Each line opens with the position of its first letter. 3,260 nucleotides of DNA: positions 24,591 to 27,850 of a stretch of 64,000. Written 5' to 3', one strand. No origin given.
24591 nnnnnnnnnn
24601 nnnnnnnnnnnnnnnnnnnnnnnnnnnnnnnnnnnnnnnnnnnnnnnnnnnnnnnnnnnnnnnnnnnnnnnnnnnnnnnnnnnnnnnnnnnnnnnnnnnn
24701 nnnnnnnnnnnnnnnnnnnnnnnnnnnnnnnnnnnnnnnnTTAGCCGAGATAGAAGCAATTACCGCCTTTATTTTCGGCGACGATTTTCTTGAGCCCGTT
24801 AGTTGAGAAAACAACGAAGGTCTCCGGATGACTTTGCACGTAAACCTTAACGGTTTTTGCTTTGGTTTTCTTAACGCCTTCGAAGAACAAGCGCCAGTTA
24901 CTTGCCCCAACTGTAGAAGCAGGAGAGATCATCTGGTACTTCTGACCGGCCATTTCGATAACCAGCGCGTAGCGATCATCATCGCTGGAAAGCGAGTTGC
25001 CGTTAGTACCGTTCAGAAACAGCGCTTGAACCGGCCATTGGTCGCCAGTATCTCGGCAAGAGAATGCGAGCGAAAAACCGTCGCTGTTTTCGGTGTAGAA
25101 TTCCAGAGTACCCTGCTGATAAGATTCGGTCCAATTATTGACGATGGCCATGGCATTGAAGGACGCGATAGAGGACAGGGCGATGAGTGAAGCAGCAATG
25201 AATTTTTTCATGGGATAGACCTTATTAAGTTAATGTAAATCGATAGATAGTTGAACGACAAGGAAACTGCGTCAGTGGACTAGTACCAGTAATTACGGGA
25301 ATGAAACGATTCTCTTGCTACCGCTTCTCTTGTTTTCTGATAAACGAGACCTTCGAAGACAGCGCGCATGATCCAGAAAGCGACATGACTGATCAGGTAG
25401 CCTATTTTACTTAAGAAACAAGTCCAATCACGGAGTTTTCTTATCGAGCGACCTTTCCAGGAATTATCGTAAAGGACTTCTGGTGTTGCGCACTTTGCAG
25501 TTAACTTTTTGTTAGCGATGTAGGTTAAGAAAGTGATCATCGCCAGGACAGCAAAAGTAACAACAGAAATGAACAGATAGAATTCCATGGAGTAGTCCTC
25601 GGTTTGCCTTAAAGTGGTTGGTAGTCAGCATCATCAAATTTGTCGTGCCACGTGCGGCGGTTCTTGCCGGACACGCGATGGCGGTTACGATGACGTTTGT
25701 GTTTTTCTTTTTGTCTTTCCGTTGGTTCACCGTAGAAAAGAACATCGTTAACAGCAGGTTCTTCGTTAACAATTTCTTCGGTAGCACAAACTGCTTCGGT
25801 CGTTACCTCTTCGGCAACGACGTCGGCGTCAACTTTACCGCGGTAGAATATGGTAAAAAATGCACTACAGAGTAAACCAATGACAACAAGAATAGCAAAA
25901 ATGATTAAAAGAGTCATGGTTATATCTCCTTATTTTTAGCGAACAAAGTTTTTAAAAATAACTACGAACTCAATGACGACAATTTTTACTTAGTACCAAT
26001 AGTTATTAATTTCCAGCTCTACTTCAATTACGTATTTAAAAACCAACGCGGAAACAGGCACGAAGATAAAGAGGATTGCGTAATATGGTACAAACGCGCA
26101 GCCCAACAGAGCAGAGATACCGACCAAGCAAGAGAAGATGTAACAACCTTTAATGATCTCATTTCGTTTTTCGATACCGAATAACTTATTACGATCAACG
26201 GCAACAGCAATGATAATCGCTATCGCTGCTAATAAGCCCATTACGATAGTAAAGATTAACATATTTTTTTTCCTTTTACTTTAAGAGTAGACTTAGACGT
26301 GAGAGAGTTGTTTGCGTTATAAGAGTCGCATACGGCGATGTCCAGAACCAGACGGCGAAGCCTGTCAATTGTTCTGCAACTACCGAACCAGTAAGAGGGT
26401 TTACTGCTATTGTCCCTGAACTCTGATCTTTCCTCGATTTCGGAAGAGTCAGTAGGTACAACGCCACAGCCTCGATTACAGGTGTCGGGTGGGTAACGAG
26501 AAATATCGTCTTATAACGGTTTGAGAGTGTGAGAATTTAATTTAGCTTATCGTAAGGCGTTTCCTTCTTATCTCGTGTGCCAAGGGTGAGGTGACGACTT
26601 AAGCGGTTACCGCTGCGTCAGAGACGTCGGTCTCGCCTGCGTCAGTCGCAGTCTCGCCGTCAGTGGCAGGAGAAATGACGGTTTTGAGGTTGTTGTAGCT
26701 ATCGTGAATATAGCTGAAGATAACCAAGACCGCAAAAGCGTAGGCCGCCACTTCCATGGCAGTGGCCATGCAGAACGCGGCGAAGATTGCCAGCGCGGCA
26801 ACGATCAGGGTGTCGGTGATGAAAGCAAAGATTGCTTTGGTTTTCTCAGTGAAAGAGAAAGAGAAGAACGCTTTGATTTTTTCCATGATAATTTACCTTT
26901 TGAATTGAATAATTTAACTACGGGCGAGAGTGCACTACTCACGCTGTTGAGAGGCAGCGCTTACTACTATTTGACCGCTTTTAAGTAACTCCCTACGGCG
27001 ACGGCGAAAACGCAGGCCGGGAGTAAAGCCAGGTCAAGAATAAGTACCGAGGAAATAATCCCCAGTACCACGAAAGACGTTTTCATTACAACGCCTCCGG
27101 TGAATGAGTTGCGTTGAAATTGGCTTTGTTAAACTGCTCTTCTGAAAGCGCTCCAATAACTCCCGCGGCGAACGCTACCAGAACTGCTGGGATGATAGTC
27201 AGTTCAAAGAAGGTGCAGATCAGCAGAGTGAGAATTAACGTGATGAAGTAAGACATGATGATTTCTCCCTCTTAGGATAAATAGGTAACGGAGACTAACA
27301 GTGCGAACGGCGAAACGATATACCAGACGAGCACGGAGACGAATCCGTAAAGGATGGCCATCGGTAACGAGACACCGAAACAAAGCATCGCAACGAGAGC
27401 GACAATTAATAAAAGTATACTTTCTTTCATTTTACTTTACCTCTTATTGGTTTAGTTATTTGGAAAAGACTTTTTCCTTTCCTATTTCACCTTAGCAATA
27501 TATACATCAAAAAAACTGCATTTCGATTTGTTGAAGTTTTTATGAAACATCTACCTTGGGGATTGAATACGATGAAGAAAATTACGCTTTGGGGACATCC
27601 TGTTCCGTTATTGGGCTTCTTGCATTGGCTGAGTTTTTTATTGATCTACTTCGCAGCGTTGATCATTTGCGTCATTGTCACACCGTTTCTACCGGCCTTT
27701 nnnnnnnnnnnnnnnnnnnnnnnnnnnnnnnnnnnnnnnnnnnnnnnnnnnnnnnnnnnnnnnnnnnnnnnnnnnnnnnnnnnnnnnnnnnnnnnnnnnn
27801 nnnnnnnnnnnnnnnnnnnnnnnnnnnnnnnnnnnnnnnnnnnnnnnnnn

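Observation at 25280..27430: Cluster of 7 small membrane proteins; two end in an identical C-terminal NYWY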

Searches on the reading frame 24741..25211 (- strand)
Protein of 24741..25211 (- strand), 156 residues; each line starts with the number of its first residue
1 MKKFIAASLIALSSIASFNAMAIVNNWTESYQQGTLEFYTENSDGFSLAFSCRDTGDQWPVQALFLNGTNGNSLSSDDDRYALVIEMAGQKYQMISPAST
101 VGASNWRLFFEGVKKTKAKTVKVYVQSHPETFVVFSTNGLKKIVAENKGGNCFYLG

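Call 20: search_protein_families(library=phrogs, proteins=[window:24741-25211:-], max_evalue=0.1)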
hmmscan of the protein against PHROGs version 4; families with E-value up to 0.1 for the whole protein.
window:24741-25211:- (156 aa): 3 families
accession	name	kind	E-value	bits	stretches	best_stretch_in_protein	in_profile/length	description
phrog_3429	-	unknown function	7.2e-25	88.7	1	8-153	6-154/158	-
phrog_1586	-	other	0.044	15.5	1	1-30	1-23/96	spackle periplasmic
phrog_37681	-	unknown function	0.053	14.5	1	43-63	15-35/66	-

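Call 21: search_protein_families(library=pfam, proteins=[window:24741-25211:-], max_evalue=1)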
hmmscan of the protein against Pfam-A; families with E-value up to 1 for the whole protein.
window:24741-25211:- (156 aa): 0 families

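Call 71: search_protein_families(library=ncbifam, proteins=[window:24741-25211:-], max_evalue=0.5)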
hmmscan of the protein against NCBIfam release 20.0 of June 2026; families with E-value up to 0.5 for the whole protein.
window:24741-25211:- (156 aa): 0 families

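Call 72: search_protein_families(library=padloc, proteins=[window:24741-25211:-], max_evalue=0.5)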
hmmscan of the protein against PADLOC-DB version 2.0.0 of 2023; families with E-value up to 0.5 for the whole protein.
window:24741-25211:- (156 aa): 0 families

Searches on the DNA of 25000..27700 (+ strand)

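Call 3: search_dna_similar(query=window:25000-27700:+, collection=phages, mode=near, max_rows=25)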
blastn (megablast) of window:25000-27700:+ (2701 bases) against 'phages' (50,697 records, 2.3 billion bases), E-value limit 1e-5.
Records with a match: 9; places in all: 9; records where one place covers at least 80% of the query: 9.
Best place of each record, by identity: 95-99% 9.
By first word of the organism name: Serratia 6; Klebsiella 3.
By host as written in the record: Klebsiella pneumoniae 9.
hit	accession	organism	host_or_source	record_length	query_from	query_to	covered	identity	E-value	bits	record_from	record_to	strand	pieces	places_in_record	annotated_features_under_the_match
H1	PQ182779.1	Klebsiella phage vB_kp_MJ359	Klebsiella pneumoniae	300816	1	2701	100%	98.7%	0e+0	4789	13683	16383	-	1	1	hypothetical protein (x9)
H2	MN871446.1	Klebsiella phage KpLz-2_45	Klebsiella pneumoniae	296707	1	2701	100%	96.9%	0e+0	4529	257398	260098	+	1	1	hypothetical protein (x8)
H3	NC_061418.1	Klebsiella phage KpLz-2_45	Klebsiella pneumoniae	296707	1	2701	100%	96.9%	0e+0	4529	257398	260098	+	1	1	hypothetical protein (x8)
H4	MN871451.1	Serratia phage KpYy_2_45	Klebsiella pneumoniae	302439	4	2701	100%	96.2%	0e+0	4418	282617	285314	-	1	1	record has no annotation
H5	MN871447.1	Serratia phage KpLz_1_41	Klebsiella pneumoniae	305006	1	2701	84%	98.6%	0e+0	4018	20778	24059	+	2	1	record has no annotation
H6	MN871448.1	Serratia phage KpSz_1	Klebsiella pneumoniae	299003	1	2701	84%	98.3%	0e+0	3990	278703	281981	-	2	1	record has no annotation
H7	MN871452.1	Serratia phage KpZh_1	Klebsiella pneumoniae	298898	1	2701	84%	98.3%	0e+0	3990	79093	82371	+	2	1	record has no annotation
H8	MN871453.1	Serratia phage KpZh_LPS_45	Klebsiella pneumoniae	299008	1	2701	84%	98.3%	0e+0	3990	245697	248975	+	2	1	record has no annotation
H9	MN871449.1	Serratia phage KpXa_1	Klebsiella pneumoniae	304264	1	2701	84%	98.2%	0e+0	3968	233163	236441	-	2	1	record has no annotation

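Call 5: get_annotated_region(hit=H1, flank=4000)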
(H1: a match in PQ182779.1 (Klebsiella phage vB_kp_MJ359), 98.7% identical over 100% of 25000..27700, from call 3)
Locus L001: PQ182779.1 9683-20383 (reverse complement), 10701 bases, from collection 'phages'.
description: Klebsiella phage vB_kp_MJ359, complete genome.
organism: Klebsiella phage vB_kp_MJ359 (NCBI taxid 3279183)
taxonomy: Viruses
host: Klebsiella pneumoniae; source: water; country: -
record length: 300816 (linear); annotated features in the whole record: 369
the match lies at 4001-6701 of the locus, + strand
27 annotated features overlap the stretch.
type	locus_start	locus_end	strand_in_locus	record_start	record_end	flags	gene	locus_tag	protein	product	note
CDS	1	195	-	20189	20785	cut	-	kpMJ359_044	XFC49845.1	polynucleotide kinase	-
CDS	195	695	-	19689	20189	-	-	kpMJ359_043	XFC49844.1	hypothetical protein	-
CDS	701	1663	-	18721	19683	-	-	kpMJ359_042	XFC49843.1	DHH phosphoesterase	-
CDS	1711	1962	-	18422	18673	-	-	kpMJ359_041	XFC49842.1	hypothetical protein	-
CDS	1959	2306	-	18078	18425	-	-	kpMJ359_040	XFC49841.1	hypothetical protein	-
CDS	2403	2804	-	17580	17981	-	-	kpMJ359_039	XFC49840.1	hypothetical protein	-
CDS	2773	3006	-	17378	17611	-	-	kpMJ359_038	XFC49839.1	hypothetical protein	-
CDS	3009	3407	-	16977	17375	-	-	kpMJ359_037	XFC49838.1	hypothetical protein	-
CDS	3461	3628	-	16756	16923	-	-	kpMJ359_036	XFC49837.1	hypothetical protein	-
CDS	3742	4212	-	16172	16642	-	-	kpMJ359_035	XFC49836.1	hypothetical protein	-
CDS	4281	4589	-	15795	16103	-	-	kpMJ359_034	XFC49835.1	hypothetical protein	-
CDS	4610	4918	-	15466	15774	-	-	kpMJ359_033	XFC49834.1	hypothetical protein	-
CDS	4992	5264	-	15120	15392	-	-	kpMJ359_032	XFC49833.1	hypothetical protein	-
CDS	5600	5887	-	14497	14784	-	-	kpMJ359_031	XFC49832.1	hypothetical protein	-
CDS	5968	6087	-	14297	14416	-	-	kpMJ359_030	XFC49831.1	hypothetical protein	-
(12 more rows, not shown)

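Call 6: get_annotated_region(hit=H3, flank=4000)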
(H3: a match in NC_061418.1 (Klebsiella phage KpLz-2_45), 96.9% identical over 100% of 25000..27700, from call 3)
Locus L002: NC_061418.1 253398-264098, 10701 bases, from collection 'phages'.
description: Klebsiella phage KpLz-2_45, complete genome.
organism: Klebsiella phage KpLz-2_45 (NCBI taxid 2698923)
taxonomy: Viruses; Duplodnaviria; Heunggongvirae; Uroviricota; Caudoviricetes; Siatvirus; Siatvirus Lz245
host: Klebsiella pneumoniae; source: sea water; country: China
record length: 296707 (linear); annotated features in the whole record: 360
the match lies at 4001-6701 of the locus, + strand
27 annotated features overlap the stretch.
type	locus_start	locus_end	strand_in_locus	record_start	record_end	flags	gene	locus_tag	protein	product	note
CDS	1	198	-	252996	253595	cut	-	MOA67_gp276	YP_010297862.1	hypothetical protein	MGA_281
CDS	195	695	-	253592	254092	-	-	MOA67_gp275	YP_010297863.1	hypothetical protein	MGA_282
CDS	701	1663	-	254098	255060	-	-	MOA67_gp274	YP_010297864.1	DHH phosphoesterase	MGA_283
CDS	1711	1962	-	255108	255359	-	-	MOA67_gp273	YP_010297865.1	hypothetical protein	MGA_284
CDS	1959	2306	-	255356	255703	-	-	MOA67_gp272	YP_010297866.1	hypothetical protein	MGA_285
CDS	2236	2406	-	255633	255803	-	-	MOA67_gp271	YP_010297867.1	hypothetical protein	MGA_286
CDS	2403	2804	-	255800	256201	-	-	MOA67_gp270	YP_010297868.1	hypothetical protein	MGA_287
CDS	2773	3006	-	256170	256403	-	-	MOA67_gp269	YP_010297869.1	hypothetical protein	MGA_288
CDS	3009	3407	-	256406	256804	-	-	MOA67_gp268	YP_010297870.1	hypothetical protein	MGA_289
CDS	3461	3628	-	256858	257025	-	-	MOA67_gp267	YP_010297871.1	hypothetical protein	MGA_290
CDS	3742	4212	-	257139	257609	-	-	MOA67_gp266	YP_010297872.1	hypothetical protein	MGA_291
CDS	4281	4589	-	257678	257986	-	-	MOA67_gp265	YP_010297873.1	hypothetical protein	MGA_292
CDS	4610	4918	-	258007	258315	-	-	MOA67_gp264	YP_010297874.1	hypothetical protein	MGA_293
CDS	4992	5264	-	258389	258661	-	-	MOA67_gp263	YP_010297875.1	hypothetical protein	MGA_294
CDS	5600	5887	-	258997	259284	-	-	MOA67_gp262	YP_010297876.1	hypothetical protein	MGA_295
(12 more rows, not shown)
